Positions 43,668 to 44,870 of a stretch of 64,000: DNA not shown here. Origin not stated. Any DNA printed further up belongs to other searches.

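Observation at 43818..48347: Giant TPR / low-complexity / pseudo-AAA+ protein encoded next to glgB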

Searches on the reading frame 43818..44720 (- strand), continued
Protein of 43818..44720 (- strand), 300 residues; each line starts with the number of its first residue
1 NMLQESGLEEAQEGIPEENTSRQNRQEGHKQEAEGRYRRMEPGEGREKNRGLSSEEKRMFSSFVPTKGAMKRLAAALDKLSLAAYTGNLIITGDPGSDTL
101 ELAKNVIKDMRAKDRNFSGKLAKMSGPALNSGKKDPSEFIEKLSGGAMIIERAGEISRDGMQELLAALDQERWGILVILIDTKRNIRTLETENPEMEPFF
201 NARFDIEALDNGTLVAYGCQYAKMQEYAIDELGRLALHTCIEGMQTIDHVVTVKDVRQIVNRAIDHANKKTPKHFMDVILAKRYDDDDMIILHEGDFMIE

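Call 38: search_protein_families(library=pfam, proteins=[L029:833-2014:+, L029:2265-3182:+, L029:3199-5709:+, L029:10936-13818:+, L029:13829-14941:+, L029:14970-15437:+], max_evalue=0.00001)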
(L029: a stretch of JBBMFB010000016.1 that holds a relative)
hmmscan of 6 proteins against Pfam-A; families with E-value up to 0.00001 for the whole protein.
L029:833-2014:+ (393 aa): 0 families

L029:2265-3182:+ (305 aa): 0 families

L029:3199-5709:+ (836 aa): 6 families
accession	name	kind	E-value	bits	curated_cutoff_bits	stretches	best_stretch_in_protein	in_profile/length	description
PF00005.33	ABC_tran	-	5e-20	72.9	25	0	360-412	85-135/137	ABC transporter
PF17755.6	UvrA_DNA-bind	-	4.6e-16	59.5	23.2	1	188-278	1-94/110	UvrA DNA-binding domain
PF02463.25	SMC_N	-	1.4e-07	31.6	40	0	23-63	7-51/220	RecF/RecN/SMC N terminal domain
PF00684.25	DnaJ_CXXCXGXG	-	2.1e-07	31.5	32.7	0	634-669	16-54/65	DnaJ central domain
PF15777.11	Anti-TRAP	-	6.9e-07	29.6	32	0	635-667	12-41/59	Tryptophan RNA-binding attenuator protein inhibitory protein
PF13304.12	AAA_21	-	2e-06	28.5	27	0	739-787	246-295/304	AAA domain, putative AbiEii toxin, Type IV TA system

L029:10936-13818:+ (960 aa): 1 family
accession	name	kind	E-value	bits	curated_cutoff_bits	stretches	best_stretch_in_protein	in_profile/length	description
PF19753.4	DUF6240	-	2.8e-118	394.7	26.6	2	344-625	1-276/276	Family of unknown function (DUF6240)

L029:13829-14941:+ (370 aa): 2 families
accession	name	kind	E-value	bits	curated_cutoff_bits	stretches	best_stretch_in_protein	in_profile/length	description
PF00669.25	Flagellin_N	-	3.6e-42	144.2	26.6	1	3-139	1-137/139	Bacterial flagellin N-terminal helical region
PF00700.27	Flagellin_C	-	2.8e-28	98.5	23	1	285-369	2-86/86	Bacterial flagellin C-terminal helical region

L029:14970-15437:+ (155 aa): 1 family
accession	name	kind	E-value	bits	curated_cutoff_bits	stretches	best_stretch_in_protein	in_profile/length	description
PF02561.19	FliS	-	1.1e-16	61.6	26.7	1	12-113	8-114/115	Flagellar protein FliS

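Call 47: search_protein_families(library=pfam, proteins=[P0200, P0204, P0154, P0235, P0217, P0142, P0230, P0223, P0219, P0180], max_evalue=0.01)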
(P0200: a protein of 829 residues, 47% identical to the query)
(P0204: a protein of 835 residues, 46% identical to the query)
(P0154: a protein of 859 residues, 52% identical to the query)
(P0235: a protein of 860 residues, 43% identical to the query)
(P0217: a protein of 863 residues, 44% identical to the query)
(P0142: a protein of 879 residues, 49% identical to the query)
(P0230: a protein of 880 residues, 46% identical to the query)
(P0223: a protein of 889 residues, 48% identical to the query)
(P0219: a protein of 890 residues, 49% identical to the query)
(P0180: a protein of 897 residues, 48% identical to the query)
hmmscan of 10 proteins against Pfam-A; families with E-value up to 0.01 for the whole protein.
P0200 (829 aa): 5 families
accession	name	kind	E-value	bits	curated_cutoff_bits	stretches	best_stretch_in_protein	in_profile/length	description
PF07719.23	TPR_2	-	0.00013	22.3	27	1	76-107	3-34/34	Tetratricopeptide repeat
PF13181.12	TPR_8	-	0.00024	21.5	25.7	0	77-107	4-34/34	Tetratricopeptide repeat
PF14559.12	TPR_19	-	0.00035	21.3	25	1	54-108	5-59/68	Tetratricopeptide repeat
PF13428.12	TPR_14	-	0.0048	17.9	23.5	0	80-108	7-35/44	Tetratricopeptide repeat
PF00515.34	TPR_1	-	0.0057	16.9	27.8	1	76-107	3-34/34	Tetratricopeptide repeat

P0204 (835 aa): 1 family
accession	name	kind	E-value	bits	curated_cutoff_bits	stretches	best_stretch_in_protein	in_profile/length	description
PF14532.12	Sigma54_activ_2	-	4.8e-05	24.1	25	1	626-711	22-99/138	Sigma-54 interaction domain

P0154 (859 aa): 4 families
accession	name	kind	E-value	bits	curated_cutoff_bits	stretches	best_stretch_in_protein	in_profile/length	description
PF00158.32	Sigma54_activat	-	0.00058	20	20.2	1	630-701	6-76/168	Sigma-54 interaction domain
PF14532.12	Sigma54_activ_2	-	0.0014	19.3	25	1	635-734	10-100/138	Sigma-54 interaction domain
PF13181.12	TPR_8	-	0.0016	18.9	25.7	0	43-69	4-30/34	Tetratricopeptide repeat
PF07719.23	TPR_2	-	0.0041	17.6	27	0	78-107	5-34/34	Tetratricopeptide repeat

P0235 (860 aa): 2 families
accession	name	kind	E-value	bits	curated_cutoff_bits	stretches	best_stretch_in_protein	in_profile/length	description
PF07719.23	TPR_2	-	0.0061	17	27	0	111-139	6-34/34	Tetratricopeptide repeat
PF14559.12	TPR_19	-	0.0079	16.9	25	0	87-139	6-58/68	Tetratricopeptide repeat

P0217 (863 aa): 5 families
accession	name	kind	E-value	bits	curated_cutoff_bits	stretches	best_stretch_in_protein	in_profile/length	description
PF07719.23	TPR_2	-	2.2e-05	24.7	27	0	78-107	5-34/34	Tetratricopeptide repeat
PF13428.12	TPR_14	-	2.5e-05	25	23.5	0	49-83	10-44/44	Tetratricopeptide repeat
PF14559.12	TPR_19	-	0.0002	22.1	25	1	55-111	6-61/68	Tetratricopeptide repeat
PF14532.12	Sigma54_activ_2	-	0.00034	21.3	25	1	653-749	21-110/138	Sigma-54 interaction domain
PF13181.12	TPR_8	-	0.0021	18.5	25.7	0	146-169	5-28/34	Tetratricopeptide repeat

P0142 (879 aa): 2 families
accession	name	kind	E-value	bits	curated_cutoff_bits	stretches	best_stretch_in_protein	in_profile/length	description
PF07719.23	TPR_2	-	0.00077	19.8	27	0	76-105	3-32/34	Tetratricopeptide repeat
PF00515.34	TPR_1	-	0.006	16.8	27.8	0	76-105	3-32/34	Tetratricopeptide repeat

P0230 (880 aa): 4 families
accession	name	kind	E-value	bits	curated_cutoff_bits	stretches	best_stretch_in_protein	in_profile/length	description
PF13428.12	TPR_14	-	0.00051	20.9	23.5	0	47-80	8-41/44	Tetratricopeptide repeat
PF13181.12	TPR_8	-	0.00052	20.4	25.7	0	83-103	10-30/34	Tetratricopeptide repeat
PF07719.23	TPR_2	-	0.0032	17.9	27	0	78-102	5-29/34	Tetratricopeptide repeat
PF13424.12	TPR_12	-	0.0038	17.8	30.1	0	52-101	15-72/77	Tetratricopeptide repeat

P0223 (889 aa): 1 family
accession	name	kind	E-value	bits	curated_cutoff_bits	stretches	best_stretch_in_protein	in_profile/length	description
PF14532.12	Sigma54_activ_2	-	0.00023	21.9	25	1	656-769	1-105/138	Sigma-54 interaction domain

P0219 (890 aa): 1 family
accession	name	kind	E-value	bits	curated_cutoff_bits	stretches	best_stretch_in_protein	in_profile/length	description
PF14532.12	Sigma54_activ_2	-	0.0015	19.2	25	1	674-787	17-122/138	Sigma-54 interaction domain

P0180 (897 aa): 3 families
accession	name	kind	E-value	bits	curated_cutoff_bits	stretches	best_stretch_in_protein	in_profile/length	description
PF14559.12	TPR_19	-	1.9e-06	28.5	25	1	53-108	4-59/68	Tetratricopeptide repeat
PF07719.23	TPR_2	-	0.0016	18.9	27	0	76-107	3-34/34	Tetratricopeptide repeat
PF13428.12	TPR_14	-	0.0034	18.4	23.5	0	80-113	7-40/44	Tetratricopeptide repeat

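Call 57: search_protein_families(library=pfam, proteins=[L070:8867-11986:+, L070:12015-13262:+, L070:13300-13776:+, L083:8781-11831:+, L083:11821-12981:+, L083:12990-13460:+], max_evalue=0.00001)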
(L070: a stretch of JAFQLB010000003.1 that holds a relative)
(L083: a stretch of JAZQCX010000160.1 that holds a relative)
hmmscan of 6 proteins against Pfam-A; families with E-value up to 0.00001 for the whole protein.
L070:8867-11986:+ (1039 aa): 1 family
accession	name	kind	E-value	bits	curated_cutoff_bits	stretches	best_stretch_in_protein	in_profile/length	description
PF19753.4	DUF6240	-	1.7e-117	392.1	26.6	2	385-665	1-276/276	Family of unknown function (DUF6240)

L070:12015-13262:+ (415 aa): 2 families
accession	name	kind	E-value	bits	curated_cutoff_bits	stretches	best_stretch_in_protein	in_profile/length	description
PF00669.25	Flagellin_N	-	5.3e-42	143.6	26.6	1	3-140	1-138/139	Bacterial flagellin N-terminal helical region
PF00700.27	Flagellin_C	-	2e-22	79.7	23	1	330-414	2-86/86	Bacterial flagellin C-terminal helical region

L070:13300-13776:+ (158 aa): 1 family
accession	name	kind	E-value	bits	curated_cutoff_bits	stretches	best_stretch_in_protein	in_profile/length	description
PF02561.19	FliS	-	2.1e-17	63.9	26.7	1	12-116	8-114/115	Flagellar protein FliS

L083:8781-11831:+ (1016 aa): 1 family
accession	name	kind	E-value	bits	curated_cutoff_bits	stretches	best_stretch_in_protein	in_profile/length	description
PF19753.4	DUF6240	-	3.1e-122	407.7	26.6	2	390-669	1-276/276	Family of unknown function (DUF6240)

L083:11821-12981:+ (386 aa): 2 families
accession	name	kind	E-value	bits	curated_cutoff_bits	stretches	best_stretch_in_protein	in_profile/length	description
PF00669.25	Flagellin_N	-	2.8e-40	138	26.6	1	3-139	1-137/139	Bacterial flagellin N-terminal helical region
PF00700.27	Flagellin_C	-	1e-27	96.7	23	1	301-385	2-86/86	Bacterial flagellin C-terminal helical region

L083:12990-13460:+ (156 aa): 1 family
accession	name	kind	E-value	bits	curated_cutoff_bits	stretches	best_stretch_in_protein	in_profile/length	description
PF02561.19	FliS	-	3.2e-17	63.3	26.7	1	12-114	8-114/115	Flagellar protein FliS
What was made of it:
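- A flagellin cassette follows glgB in other genomes (calls 38, 57).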

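Call 58: find_encoding_contigs(protein=P0258, flank=8000, max_places=1)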
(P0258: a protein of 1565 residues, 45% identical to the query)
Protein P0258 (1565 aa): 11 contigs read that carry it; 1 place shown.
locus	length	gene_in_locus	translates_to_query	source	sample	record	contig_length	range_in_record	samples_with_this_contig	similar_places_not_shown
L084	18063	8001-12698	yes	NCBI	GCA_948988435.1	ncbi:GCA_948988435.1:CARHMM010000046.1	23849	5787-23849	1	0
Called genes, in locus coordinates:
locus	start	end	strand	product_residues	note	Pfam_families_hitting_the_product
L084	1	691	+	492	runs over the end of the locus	PF05569:Peptidase_M56, PF19092:DUF5780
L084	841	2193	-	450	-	PF06889:DUF1266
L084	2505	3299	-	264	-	PF03747:ADP_ribosyl_GH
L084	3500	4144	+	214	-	PF03412:Peptidase_C39, PF13529:Peptidase_C39_2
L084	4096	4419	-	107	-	-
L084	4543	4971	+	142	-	PF13476:AAA_23 (weak), PF00005:ABC_tran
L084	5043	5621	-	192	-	-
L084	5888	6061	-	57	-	-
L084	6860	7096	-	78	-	-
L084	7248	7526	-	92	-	-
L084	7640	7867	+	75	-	-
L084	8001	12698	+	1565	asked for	-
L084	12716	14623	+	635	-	PF22019:GlgB_N (faint), PF02922:CBM_48, PF00128:Alpha-amylase, PF02806:Alpha-amylase_C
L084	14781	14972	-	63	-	-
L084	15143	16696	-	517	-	PF02463:SMC_N (faint), PF13555:AAA_29 (faint), PF00005:ABC_tran, PF13304:AAA_21 (faint), PF12848:ABC_tran_Xtn, PF00005:ABC_tran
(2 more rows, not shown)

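Call 59: find_encoding_contigs(protein=P0255, flank=8000, max_places=1)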
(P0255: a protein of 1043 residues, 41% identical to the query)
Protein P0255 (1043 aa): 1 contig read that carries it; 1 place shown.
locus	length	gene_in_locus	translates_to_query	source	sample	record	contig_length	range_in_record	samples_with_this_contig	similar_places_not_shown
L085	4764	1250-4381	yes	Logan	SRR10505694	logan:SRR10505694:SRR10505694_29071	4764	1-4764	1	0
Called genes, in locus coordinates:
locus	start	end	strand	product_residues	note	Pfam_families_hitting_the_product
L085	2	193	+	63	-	?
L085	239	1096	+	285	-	PF00398:RrnaAD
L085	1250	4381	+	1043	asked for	PF14559:TPR_19 (faint)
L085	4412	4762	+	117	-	?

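Call 80: search_solved_structures(query=A1, max_evalue=0.01, show_alignments=5)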
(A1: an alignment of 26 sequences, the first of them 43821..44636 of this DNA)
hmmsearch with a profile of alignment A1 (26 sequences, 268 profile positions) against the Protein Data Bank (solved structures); distinct sequences matched with E-value up to 0.01: 7.
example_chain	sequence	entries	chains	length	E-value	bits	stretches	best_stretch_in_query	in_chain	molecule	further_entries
9lur_A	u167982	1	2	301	4.2e-05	26.2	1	92-192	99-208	ESX-1 secretion system protein EccA1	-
3zuh_A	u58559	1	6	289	0.00016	24.3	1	105-238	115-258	PROTEIN CBBX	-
3syk_A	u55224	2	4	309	0.00019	24.1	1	105-238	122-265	Protein CbbX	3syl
4l4u_A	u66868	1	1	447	0.0055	19.3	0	13-101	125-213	Transcriptional regulator (NtrC family)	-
1ny5_A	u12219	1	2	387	0.0075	18.8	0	13-101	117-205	transcriptional regulator (NtrC family)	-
1ny6_A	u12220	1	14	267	0.0079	18.8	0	21-139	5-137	transcriptional regulator (NtrC family)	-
4ly6_A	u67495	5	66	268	0.008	18.8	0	22-139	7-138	Transcriptional regulator (NtrC family)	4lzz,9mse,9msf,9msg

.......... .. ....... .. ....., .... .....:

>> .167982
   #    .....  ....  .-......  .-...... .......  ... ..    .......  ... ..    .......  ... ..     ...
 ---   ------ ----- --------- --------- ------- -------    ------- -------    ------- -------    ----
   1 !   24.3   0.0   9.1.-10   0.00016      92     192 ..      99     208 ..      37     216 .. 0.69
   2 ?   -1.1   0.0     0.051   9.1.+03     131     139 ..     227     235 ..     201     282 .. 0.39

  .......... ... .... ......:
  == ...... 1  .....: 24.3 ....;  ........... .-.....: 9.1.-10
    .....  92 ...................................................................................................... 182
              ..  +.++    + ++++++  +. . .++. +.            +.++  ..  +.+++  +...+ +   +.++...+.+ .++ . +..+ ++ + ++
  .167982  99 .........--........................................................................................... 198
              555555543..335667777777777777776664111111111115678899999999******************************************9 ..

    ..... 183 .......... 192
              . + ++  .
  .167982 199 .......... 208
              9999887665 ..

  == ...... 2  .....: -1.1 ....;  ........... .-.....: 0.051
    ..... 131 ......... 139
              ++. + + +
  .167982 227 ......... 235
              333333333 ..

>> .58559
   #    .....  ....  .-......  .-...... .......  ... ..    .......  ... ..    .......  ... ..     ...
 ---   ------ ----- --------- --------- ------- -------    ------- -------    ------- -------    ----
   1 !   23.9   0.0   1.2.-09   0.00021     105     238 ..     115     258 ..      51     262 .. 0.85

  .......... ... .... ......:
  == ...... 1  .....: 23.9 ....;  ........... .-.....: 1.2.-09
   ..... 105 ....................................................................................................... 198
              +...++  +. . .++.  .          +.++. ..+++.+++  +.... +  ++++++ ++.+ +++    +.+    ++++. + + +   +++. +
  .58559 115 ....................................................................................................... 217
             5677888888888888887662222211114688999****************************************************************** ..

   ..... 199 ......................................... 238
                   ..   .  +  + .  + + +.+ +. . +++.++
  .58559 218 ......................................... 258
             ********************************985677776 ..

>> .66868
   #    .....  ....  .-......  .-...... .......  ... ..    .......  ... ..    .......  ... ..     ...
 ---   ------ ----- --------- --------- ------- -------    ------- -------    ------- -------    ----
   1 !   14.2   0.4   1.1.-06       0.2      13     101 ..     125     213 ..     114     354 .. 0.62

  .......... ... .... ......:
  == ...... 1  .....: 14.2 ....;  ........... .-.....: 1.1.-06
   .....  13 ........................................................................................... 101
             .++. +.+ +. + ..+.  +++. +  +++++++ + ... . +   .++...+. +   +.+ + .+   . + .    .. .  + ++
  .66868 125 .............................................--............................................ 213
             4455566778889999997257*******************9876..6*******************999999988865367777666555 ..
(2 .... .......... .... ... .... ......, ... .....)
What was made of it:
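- On AAA+ superfamily, SpoVK/CbbX/EccA clade: The NtrC1 alignment puts GVGK opposite GsDT (call 80).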
